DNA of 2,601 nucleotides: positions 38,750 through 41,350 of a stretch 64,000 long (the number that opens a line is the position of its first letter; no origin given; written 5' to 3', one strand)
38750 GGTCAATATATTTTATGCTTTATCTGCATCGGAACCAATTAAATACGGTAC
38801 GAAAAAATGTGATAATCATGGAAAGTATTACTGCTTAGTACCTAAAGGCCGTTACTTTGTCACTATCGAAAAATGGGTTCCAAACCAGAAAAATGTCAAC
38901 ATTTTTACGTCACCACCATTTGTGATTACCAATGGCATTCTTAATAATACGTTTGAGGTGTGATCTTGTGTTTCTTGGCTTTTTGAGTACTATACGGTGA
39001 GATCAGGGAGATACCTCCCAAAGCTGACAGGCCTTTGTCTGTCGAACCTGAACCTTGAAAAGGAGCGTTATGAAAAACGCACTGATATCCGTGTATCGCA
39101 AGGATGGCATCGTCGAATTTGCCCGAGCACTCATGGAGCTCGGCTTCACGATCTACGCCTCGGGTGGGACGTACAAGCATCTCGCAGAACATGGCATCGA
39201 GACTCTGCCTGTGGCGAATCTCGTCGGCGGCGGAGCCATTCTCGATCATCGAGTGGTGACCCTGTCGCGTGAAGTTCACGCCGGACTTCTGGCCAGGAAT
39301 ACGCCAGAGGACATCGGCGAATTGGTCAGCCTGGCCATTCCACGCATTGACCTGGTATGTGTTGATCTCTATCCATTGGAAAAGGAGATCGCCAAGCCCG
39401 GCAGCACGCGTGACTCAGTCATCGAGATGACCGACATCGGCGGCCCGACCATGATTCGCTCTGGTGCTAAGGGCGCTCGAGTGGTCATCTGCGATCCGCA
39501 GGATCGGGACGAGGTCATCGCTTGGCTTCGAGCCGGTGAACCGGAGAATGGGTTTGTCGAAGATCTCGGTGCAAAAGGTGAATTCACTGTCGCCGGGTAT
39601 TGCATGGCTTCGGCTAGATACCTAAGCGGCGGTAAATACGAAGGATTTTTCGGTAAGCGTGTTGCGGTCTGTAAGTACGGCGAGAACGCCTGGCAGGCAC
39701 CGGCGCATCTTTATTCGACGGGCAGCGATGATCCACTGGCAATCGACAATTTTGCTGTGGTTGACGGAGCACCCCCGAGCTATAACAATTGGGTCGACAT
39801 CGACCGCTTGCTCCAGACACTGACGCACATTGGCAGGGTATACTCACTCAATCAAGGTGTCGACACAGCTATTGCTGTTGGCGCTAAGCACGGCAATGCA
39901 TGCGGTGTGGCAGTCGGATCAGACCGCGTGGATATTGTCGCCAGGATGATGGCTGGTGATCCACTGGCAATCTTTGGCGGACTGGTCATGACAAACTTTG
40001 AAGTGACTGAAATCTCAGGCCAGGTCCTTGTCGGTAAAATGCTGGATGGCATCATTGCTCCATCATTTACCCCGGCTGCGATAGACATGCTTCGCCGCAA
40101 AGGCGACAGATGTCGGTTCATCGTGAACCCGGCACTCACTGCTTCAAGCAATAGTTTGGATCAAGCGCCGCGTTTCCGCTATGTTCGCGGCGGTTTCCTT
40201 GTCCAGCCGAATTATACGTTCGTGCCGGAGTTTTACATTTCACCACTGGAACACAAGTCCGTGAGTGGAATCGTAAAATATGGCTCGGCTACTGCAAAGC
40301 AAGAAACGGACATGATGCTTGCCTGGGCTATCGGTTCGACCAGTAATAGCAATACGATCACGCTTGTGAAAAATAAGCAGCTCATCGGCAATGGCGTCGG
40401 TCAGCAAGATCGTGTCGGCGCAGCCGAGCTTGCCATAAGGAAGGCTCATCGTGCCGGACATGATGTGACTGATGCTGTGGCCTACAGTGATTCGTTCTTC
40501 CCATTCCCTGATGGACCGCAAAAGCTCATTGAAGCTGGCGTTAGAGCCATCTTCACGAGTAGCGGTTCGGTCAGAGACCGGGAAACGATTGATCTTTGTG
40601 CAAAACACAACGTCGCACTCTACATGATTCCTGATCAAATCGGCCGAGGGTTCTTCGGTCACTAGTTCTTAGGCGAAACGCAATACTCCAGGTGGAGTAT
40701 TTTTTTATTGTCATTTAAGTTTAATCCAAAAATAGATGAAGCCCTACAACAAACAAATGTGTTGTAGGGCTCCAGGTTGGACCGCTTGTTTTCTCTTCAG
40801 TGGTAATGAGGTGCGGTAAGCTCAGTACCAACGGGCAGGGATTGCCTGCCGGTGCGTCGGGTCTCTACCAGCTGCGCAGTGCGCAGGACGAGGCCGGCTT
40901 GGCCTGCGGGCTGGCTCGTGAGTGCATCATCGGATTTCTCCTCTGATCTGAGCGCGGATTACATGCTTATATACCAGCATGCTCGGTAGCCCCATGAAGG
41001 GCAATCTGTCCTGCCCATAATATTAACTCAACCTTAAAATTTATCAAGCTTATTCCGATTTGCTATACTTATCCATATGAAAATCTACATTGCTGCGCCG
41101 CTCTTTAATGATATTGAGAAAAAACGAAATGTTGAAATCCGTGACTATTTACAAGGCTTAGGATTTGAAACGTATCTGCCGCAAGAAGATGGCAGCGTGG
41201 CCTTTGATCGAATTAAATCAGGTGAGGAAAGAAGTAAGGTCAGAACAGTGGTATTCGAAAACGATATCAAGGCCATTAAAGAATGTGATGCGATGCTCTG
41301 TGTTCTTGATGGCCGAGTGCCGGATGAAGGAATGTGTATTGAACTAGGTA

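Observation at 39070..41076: purH in a GC-rich island followed by a 360-bp ORF-free, highly structured GC-rich segment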

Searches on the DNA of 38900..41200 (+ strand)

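Call 5: search_rna_families(source=window, start=38900, end=41200, threshold=evalue, max_evalue=10, show_alignments=3)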
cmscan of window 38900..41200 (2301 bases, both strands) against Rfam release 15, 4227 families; matches with E-value up to 10: 1.
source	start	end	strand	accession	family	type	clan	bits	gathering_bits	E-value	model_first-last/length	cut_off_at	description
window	40740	40771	+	RF03865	mir-7637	Gene; miRNA;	-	18.3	88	3.8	15-51/68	no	mir-7637 microRNA precursor family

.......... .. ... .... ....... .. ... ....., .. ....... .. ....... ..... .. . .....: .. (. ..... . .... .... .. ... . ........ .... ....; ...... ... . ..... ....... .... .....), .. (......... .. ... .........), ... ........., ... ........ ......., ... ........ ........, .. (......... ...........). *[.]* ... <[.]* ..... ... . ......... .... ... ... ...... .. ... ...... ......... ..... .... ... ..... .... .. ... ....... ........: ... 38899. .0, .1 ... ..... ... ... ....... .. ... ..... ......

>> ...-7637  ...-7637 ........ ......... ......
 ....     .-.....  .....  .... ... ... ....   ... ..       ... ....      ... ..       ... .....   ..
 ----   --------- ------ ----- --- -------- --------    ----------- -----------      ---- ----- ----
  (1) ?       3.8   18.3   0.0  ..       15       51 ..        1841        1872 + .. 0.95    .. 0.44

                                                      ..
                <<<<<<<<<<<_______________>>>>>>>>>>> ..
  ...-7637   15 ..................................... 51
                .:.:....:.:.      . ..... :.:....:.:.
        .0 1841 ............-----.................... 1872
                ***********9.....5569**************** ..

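Call 23: search_rna_families(sources=[L001, L002, L003, L004, L005, L006], threshold=gathering)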
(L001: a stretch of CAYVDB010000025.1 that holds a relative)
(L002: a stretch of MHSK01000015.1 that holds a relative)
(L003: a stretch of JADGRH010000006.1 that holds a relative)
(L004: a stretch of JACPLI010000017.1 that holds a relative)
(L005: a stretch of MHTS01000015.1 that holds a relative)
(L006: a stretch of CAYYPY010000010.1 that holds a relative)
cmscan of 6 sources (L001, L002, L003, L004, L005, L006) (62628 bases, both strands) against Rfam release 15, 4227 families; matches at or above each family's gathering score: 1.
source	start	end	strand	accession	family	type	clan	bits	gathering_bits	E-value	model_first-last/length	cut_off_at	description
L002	12128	12214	-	RF00005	tRNA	Gene; tRNA;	CL00001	57.8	29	7.1e-10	1-71/71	no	tRNA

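Call 24: search_rna_families(source=window, start=40715, end=41030, threshold=evalue, max_evalue=10, show_alignments=4)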
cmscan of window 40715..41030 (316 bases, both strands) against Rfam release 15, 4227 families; matches with E-value up to 10: 3.
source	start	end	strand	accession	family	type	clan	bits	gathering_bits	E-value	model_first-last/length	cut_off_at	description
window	40740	40771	+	RF03865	mir-7637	Gene; miRNA;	-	18.3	88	0.53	15-51/68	no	mir-7637 microRNA precursor family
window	40738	40771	-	RF01896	mir-142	Gene; miRNA;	-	14.4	57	3.6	26-61/85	no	mir-142 microRNA precursor family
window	40738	40772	+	RF03730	mir-7615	Gene; miRNA;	-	13.1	90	8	14-50/64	no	mir-7615 microRNA precursor family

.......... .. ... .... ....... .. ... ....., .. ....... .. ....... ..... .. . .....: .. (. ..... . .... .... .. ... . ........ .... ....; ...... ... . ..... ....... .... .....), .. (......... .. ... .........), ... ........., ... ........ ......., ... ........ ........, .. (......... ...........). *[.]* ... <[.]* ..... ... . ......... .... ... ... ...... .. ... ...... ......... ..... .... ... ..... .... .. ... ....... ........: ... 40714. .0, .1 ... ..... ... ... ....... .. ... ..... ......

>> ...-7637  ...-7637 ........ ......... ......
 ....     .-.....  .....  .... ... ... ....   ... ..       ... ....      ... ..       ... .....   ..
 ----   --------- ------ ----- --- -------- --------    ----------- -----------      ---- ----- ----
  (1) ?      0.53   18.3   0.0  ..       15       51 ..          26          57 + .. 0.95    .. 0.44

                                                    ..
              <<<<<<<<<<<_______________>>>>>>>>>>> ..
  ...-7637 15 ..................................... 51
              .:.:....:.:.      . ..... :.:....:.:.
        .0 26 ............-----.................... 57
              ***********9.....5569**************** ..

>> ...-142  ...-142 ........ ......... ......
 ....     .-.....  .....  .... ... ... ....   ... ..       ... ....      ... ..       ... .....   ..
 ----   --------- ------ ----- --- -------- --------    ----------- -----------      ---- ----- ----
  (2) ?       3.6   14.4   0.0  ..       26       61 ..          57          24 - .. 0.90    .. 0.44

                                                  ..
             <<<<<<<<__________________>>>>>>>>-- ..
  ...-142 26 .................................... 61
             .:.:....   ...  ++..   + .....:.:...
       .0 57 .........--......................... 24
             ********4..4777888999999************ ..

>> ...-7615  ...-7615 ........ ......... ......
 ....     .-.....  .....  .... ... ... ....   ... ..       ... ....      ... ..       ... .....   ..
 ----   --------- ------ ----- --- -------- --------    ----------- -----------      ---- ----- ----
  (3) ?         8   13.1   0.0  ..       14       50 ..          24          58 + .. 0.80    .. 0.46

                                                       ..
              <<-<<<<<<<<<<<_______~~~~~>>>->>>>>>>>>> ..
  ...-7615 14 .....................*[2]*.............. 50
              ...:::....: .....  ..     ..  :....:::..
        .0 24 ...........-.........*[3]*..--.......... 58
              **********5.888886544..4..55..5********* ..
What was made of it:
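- On Known structured RNA families (Rfam 15: RNase P, tmRNA, SRP, 6S, T-box, ZTP, purine and other riboswitches, group I/II introns): On 40715-41030 the only hits are microRNA hairpin look-alikes on the terminator (call 24).
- No T-box or riboswitch family matches (calls 5, 24). No hit to any of these models at E<=10 with relaxed filters on 316 nt (call 24).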

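Call 35: search_dna_similar(query=window:40716-41076:+, collection=phages, mode=distant, max_evalue=0.01)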
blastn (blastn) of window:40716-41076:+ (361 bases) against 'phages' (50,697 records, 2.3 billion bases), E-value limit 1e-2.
No match.

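Call 36: search_dna_similar(query=window:40716-41076:+, collection=plasmids, mode=distant, max_evalue=0.01)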
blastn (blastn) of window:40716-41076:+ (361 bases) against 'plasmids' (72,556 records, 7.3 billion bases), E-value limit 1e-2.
No match.

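Call 45: search_rna_families(source=L002, start=7570, end=8200, threshold=evalue, max_evalue=10, show_alignments=2)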
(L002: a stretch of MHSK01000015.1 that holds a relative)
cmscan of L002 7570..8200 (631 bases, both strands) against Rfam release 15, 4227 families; matches with E-value up to 10: 2.
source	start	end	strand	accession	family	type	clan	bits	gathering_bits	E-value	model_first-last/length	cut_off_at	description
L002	8144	8200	-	RF02607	AbsR25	Gene; sRNA;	-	32.2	47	0.0012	108-164/164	5'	Acinetobacter sRNA 25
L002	8098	8174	+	RF00370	sroD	Gene; sRNA;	-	15.9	50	2.2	1-86/86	no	sroD RNA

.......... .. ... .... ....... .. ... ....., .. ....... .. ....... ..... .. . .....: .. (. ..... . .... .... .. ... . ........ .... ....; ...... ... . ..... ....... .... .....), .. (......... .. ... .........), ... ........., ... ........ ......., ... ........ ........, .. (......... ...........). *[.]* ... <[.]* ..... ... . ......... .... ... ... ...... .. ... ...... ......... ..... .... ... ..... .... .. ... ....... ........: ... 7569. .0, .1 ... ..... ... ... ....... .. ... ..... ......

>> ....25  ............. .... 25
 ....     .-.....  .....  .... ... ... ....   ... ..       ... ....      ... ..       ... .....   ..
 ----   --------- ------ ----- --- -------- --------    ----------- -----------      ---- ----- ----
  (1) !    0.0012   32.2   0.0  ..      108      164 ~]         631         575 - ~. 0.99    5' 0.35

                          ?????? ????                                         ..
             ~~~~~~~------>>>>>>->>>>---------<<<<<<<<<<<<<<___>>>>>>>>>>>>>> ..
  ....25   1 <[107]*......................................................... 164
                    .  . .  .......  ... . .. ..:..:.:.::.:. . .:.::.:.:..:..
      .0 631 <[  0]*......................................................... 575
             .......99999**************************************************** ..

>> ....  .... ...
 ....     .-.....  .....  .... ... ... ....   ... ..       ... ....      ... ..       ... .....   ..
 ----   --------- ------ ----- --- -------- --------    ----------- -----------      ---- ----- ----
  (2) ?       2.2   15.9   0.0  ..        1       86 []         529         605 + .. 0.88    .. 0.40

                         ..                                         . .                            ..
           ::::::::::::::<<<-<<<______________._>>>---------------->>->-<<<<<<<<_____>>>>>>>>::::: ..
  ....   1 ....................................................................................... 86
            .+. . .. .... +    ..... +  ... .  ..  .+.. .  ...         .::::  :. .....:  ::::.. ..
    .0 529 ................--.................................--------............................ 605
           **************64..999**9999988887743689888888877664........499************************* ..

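Call 52: search_rna_families(sources=[L043, L017, L046, L013, L062, L024, L027, L009, L025, L040, L010, L008, L038, L056, L034, L057, L076, L074, L019, L072], threshold=gathering)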
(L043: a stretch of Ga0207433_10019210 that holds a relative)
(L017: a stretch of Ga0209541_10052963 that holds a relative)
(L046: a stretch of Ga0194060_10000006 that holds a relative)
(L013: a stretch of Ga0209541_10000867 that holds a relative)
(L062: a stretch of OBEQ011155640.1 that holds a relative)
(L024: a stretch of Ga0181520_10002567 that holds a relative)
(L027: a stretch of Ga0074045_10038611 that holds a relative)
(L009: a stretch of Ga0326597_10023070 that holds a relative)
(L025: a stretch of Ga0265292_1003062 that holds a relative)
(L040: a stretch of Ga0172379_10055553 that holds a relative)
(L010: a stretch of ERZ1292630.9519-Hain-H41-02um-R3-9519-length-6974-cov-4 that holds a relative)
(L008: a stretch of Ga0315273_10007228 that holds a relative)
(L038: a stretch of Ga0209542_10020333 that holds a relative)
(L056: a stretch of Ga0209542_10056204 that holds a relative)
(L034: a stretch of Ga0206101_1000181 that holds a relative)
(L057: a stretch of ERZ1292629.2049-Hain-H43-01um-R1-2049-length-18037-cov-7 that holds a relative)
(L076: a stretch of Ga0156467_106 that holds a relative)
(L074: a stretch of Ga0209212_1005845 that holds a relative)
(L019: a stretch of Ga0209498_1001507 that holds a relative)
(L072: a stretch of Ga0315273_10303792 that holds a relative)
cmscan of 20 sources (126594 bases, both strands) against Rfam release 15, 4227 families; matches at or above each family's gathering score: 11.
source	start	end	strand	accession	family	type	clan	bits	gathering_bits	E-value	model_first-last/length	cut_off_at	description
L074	326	397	+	RF00005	tRNA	Gene; tRNA;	CL00001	75.5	29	1.9e-14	1-71/71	no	tRNA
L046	3729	3802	+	RF00005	tRNA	Gene; tRNA;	CL00001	74.6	29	3.4e-14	1-71/71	no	tRNA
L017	1506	1579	+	RF00005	tRNA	Gene; tRNA;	CL00001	71.1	29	3.1e-13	1-71/71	no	tRNA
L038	5757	5828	+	RF00005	tRNA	Gene; tRNA;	CL00001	70.7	29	4e-13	1-71/71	no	tRNA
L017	1417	1488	+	RF00005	tRNA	Gene; tRNA;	CL00001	67.6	29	2.8e-12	1-71/71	no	tRNA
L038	3844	3915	+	RF00005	tRNA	Gene; tRNA;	CL00001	66.3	29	6.6e-12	1-71/71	no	tRNA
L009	2792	2863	+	RF00005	tRNA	Gene; tRNA;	CL00001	58.1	29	1.1e-09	1-71/71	no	tRNA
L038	3608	3678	-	RF00005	tRNA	Gene; tRNA;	CL00001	58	29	1.2e-09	1-71/71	no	tRNA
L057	3721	3793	+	RF00005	tRNA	Gene; tRNA;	CL00001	57.4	29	1.9e-09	1-71/71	no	tRNA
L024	2502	2572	-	RF00005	tRNA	Gene; tRNA;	CL00001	55.8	29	4.9e-09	1-71/71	no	tRNA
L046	3617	3699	+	RF00005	tRNA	Gene; tRNA;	CL00001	54.7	29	1e-08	1-71/71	no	tRNA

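Call 76: build_rna_model(alignment_id=A5)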
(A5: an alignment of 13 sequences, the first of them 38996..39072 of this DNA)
Model R1 built from alignment A5 (13 sequences, 89 columns); structure: RNAalifold consensus.
model positions 83; base pairs 11; branch points 1; effective number of sequences 4.74; information 0.684 bits per position. Calibrated on 0.2 Mb of random sequence (short: E-values are rough).
structure used (alignment columns):
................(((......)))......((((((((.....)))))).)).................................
